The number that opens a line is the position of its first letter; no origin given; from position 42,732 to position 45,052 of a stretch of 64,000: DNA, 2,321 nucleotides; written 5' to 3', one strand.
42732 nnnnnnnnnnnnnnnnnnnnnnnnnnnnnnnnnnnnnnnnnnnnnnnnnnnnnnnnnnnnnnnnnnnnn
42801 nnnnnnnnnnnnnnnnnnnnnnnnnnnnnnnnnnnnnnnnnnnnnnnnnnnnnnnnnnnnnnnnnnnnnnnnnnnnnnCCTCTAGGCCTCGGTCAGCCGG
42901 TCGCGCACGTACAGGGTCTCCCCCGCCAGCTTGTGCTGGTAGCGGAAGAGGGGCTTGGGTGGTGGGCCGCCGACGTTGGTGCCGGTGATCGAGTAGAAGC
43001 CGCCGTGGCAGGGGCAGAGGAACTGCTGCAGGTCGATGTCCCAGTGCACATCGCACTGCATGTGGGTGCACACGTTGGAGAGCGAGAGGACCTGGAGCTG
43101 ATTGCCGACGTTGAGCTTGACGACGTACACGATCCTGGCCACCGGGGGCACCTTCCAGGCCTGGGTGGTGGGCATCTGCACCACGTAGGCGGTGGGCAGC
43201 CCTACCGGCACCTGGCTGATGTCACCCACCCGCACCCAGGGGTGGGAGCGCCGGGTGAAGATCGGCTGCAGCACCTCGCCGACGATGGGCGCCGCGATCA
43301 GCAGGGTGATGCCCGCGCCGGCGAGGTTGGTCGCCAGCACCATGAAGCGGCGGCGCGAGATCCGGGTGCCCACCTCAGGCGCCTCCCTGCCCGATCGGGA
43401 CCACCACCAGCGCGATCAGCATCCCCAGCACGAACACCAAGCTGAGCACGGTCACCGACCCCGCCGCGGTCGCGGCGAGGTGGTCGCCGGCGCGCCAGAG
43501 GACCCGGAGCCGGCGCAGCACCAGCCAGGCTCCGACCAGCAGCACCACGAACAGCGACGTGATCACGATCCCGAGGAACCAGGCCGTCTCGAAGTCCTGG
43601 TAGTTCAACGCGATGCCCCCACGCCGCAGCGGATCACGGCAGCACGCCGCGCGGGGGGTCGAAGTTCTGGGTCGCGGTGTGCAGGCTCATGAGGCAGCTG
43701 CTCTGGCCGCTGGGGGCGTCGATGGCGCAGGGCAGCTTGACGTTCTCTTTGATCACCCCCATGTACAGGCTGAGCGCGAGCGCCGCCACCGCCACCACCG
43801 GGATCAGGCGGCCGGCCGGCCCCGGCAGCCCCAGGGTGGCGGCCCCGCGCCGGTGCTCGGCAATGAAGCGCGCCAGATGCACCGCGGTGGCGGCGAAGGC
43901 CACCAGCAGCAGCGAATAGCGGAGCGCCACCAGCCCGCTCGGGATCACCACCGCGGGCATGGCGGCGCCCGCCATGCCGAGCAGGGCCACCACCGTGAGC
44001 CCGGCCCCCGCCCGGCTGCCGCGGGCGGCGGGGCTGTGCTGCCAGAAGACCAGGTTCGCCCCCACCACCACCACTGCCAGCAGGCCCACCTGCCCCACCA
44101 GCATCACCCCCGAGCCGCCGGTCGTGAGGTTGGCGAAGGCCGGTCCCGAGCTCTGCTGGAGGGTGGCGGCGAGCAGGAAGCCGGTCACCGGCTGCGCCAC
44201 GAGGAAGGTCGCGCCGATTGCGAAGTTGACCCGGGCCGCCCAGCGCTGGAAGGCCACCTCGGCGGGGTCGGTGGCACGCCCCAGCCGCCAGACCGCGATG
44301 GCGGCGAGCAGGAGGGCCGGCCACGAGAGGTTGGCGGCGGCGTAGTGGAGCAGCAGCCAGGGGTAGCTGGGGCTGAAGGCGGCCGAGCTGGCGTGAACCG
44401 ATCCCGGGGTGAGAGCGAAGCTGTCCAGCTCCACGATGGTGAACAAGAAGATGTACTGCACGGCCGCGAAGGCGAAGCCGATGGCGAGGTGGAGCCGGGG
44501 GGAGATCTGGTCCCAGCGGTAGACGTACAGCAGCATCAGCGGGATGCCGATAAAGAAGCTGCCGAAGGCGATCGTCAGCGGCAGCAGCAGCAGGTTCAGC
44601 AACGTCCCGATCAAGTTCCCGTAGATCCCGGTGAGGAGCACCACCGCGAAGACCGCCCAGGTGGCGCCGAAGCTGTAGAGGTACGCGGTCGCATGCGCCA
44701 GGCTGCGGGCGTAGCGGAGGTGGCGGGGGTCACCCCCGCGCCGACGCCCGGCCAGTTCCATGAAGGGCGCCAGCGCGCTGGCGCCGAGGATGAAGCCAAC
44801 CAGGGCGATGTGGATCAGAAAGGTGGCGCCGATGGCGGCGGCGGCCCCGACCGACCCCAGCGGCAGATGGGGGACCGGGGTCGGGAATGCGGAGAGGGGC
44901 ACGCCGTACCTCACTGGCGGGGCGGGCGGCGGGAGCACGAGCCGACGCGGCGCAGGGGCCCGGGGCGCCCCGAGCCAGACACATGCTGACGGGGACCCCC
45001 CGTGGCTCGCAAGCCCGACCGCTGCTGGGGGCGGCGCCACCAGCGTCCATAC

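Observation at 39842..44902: Six-gene operon: two cytochrome-bd-like (CydA-like) proteins flanking Rieske and cytochrome b, with no c-type cytochrome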

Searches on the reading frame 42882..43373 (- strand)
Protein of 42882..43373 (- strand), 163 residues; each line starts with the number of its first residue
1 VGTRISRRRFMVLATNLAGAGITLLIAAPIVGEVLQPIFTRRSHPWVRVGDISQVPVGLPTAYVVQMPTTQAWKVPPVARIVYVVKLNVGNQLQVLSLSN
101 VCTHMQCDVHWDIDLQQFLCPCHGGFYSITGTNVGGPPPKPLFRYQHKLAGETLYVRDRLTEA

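Call 3: search_protein_families(library=pfam, max_evalue=1, proteins=[window:42882-43373:-])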
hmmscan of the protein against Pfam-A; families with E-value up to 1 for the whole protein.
window:42882-43373:- (163 aa): 2 families
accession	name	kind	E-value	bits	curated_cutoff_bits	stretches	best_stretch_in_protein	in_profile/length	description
PF00355.32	Rieske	-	3.2e-07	30.6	20.3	1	71-145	25-87/88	Rieske [2Fe-2S] domain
PF10399.14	UCR_Fe-S_N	-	0.054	13.4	24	1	5-31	9-35/41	Ubiquitinol-cytochrome C reductase Fe-S subunit TAT signal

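Call 4: search_protein_families(library=ncbifam, max_evalue=1, proteins=[window:42882-43373:-])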
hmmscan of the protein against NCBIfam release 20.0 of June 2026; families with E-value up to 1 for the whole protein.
window:42882-43373:- (163 aa): 8 families
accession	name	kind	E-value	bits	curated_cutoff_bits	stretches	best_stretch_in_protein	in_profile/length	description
NF010001.0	PRK13474.1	subfamily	8.6e-15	54.5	154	1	6-156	13-161/178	cytochrome b6-f complex iron-sulfur subunit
NF045928.1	Cytb6fFeSPetC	equivalog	1.1e-14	54.3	250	1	5-150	12-156/179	cytochrome b6-f complex iron-sulfur subunit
TIGR01416.1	Rieske_proteo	equivalog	8.2e-13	48.7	97.4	2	94-153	108-171/176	ubiquinol-cytochrome c reductase iron-sulfur subunit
TIGR02694.1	arsenite_ox_S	equivalog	1.6e-08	34.5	95.65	1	44-127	4-83/129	arsenate reductase (azurin) small subunit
NF050121.1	bc1_QcrA_actin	exception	0.00038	20.1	275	1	95-130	240-276/319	cytochrome bc1 complex Rieske iron-sulfur subunit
NF041174.1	SDX_Thmprot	equivalog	0.0049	17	170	1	93-138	34-80/109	sulredoxin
TIGR01409.1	TAT_signal_seq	domain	0.066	13.6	16.7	1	5-25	1-21/29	twin-arginine translocation signal domain-containing protein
NF007422.0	PRK09965.1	equivalog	0.1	12.7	113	1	63-156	8-98/106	bifunctional 3-phenylpropionate/cinnamic acid dioxygenase ferredoxin subunit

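Call 39: search_solved_structures(query=window:42882-43373:-, max_evalue=0.01, show_alignments=1)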
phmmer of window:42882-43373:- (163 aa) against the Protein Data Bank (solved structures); distinct sequences matched with E-value up to 0.01: 67 (the best 60 are shown).
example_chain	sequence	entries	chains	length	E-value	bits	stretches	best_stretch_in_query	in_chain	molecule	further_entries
8hn2_A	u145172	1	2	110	6.6e-13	52.5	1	84-151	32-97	Cytochrome b6-f complex iron-sulfur subunit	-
6kls_A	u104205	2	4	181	4.1e-11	46.7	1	94-156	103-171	Rieske-I iron sulfur protein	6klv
3azc_A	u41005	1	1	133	6.7e-11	46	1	88-143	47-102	Cytochrome b6-f complex iron-sulfur subunit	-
2zt9_D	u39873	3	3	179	1.8e-10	44.6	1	59-148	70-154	Cytochrome b6-f complex iron-sulfur subunit 1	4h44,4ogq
9rk3_A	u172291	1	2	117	4.4e-10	43.3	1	98-158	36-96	Similar to Rieske 2Fe-2S iron sulfur protein (Cytochrome b6-F complex)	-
5cxm_A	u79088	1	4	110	7.3e-10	42.6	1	89-157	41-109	Cytochrome b6/f complex iron-sulfur subunit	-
9rk4_A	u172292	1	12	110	1.1e-09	41.9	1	96-147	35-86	Similar to the Rieske Protein II of bc1 complex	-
3fou_A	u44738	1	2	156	4.6e-09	40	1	95-144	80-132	Quinol-cytochrome c reductase, Rieske iron-sulfur subunit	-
1nyk_A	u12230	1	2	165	5.1e-09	39.8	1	95-144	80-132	Rieske iron-sulfur protein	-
7zxy_D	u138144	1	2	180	5.8e-09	39.7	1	96-143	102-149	Cytochrome b6-f complex iron-sulfur subunit 2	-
7r0w_D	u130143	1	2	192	6.7e-09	39.4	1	96-143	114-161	Rieske domain, PetC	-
1vf5_D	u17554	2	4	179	2.5e-08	37.6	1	95-142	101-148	RIESKE IRON-SULFUR PROTEIN | Cytochrome b6-f complex iron-sulfur subunit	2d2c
2e74_D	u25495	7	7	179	2.5e-08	37.6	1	95-142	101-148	Cytochrome b6-f complex iron-sulfur subunit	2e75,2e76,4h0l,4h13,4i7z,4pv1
1q90_C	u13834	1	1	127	2.7e-08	37.5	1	90-143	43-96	Cytochrome B6-F complex iron-sulfur subunit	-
1rfs_A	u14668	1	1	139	2.2e-07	34.5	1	91-142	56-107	RIESKE PROTEIN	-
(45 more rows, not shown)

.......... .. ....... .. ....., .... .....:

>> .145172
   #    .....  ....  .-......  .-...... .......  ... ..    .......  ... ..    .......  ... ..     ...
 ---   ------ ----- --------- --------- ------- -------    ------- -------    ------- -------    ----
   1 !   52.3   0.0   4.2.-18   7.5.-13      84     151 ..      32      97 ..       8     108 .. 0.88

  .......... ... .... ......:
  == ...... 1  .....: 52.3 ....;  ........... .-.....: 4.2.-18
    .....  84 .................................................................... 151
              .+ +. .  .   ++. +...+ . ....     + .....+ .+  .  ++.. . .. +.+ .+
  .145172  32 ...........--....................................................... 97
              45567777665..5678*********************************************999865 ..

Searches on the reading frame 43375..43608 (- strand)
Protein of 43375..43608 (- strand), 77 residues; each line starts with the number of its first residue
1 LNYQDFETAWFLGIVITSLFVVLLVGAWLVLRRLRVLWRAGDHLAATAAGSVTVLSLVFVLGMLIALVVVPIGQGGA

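Call 3: search_protein_families(library=pfam, max_evalue=1, proteins=[window:43375-43608:-])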
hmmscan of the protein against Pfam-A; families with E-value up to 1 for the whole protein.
window:43375-43608:- (77 aa): 1 family
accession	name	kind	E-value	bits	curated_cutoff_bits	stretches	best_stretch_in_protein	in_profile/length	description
PF05297.16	Herpes_LMP1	-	0.14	11.7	26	1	8-66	103-154/386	Herpesvirus latent membrane protein 1 (LMP1)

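Call 4: search_protein_families(library=ncbifam, max_evalue=1, proteins=[window:43375-43608:-])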
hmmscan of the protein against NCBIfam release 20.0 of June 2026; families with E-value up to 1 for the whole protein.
window:43375-43608:- (77 aa): 2 families
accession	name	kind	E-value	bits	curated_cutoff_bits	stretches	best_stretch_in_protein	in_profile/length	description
TIGR03943.1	TIGR03943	equivalog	0.38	10.1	88.8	1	11-71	13-74/221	TIGR03943 family putative permease subunit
NF051880.1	FlagAsmCDGMPTipF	equivalog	0.46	9.3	600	1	19-67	4-54/421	flagella assembly cyclic-di-GMP phosphodiesterase TipF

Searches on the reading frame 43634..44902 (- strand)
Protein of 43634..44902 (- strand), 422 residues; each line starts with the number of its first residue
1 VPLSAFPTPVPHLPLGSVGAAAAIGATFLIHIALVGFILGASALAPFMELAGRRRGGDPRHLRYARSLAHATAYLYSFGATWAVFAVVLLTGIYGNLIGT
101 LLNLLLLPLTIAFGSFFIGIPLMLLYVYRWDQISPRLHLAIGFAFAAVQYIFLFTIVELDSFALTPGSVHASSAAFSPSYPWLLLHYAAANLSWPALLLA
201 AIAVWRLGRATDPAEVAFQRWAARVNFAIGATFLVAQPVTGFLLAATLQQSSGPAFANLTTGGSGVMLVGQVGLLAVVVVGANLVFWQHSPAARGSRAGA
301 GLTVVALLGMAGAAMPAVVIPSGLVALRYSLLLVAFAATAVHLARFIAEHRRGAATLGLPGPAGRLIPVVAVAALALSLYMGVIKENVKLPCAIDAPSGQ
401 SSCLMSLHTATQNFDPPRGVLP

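Call 3: search_protein_families(library=pfam, max_evalue=1, proteins=[window:43634-44902:-])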
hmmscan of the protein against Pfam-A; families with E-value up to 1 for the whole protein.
window:43634-44902:- (422 aa): 1 family
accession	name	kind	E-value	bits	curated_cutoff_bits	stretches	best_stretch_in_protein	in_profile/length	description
PF01654.22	Cyt_bd_oxida_I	-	1.2e-11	44.3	26.2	1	24-250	6-239/418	Cytochrome bd terminal oxidase subunit I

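Call 4: search_protein_families(library=ncbifam, max_evalue=1, proteins=[window:43634-44902:-])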
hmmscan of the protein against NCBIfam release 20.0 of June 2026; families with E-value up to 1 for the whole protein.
window:43634-44902:- (422 aa): 0 families

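Call 24: search_solved_structures(query=A3, max_evalue=1, show_alignments=3)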
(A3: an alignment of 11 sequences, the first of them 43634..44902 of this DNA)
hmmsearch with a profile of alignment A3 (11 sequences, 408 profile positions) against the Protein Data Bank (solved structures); distinct sequences matched with E-value up to 1: 2.
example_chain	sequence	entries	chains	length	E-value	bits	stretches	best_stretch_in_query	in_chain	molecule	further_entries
9r2g_A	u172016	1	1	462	1.2e-11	47.5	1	18-397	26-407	Cytochrome bd menaquinol oxidase subunit I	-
5doq_A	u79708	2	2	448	1.6e-09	40.5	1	10-235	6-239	Bd-type quinol oxidase subunit I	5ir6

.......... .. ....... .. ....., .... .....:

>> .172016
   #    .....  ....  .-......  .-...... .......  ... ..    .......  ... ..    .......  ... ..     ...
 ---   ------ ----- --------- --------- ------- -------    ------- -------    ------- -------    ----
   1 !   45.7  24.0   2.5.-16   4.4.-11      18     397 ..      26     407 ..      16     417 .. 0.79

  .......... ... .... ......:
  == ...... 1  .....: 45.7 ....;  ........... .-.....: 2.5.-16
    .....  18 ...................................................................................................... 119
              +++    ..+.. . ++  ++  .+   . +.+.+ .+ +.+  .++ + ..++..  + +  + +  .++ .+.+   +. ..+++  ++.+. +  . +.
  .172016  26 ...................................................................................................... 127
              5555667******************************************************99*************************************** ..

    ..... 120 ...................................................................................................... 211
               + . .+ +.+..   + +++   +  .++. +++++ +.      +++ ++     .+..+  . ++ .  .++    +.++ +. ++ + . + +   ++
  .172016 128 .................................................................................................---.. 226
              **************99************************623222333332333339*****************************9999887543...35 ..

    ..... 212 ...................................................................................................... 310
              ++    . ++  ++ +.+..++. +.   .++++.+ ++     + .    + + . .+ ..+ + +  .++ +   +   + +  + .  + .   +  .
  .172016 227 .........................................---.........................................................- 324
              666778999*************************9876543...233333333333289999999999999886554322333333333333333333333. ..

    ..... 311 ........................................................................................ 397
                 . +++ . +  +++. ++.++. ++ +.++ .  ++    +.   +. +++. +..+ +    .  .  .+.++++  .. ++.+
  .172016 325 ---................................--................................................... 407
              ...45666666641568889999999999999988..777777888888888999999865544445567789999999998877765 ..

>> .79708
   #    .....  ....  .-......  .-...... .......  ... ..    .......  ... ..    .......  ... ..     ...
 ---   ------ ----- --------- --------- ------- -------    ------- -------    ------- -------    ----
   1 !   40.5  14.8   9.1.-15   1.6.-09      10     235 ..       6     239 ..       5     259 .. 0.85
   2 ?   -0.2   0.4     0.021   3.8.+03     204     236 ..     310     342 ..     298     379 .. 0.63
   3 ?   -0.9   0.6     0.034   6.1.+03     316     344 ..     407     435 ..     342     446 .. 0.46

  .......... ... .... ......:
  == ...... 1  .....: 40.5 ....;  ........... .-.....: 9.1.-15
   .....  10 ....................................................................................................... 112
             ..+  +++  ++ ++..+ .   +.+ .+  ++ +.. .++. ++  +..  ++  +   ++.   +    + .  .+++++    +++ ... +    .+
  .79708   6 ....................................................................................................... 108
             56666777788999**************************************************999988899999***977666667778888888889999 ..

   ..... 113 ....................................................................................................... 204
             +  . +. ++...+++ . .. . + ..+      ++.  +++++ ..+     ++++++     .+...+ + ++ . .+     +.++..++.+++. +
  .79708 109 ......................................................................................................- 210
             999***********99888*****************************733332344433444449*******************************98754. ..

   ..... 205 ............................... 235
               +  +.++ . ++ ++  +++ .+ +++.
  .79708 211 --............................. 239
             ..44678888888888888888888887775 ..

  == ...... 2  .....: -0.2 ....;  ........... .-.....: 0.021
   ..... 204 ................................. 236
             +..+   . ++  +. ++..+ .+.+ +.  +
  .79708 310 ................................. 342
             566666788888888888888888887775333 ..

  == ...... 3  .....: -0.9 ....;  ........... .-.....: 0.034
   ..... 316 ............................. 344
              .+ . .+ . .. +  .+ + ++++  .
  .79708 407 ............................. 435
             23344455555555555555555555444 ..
